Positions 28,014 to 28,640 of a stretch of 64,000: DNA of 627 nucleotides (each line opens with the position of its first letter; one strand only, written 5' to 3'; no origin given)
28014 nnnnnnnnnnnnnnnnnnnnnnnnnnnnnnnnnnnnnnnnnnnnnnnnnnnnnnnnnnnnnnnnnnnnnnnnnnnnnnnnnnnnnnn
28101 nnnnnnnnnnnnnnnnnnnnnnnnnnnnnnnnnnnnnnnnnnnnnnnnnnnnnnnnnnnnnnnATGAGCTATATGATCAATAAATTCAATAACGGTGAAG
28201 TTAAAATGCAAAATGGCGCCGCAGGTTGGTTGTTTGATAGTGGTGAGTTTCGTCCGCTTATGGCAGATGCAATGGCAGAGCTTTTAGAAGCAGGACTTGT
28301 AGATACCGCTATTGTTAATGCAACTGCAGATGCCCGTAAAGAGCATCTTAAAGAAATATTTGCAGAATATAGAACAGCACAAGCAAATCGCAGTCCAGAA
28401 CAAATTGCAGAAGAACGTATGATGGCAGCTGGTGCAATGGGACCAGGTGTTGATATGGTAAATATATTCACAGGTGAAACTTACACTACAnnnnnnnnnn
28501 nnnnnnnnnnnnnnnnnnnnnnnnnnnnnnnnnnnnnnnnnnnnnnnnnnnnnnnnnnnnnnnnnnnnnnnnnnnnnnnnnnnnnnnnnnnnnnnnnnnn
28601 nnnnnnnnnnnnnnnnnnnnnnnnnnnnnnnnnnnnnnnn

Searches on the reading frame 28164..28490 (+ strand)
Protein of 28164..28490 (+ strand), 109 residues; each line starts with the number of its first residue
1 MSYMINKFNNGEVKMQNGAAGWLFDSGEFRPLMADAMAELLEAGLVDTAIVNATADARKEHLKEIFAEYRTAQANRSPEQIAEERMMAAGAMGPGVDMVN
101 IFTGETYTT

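Call 16: search_protein_families(library=pfam, proteins=[window:28164-28490:+], max_evalue=0.01)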
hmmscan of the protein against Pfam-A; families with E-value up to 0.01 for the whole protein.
window:28164-28490:+ (109 aa): 1 family
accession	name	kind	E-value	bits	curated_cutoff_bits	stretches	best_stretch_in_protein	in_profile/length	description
PF21351.2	TetR_C_41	-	0.00082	20.1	27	1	15-67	47-99/108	Tetracyclin repressor-like, C-terminal domain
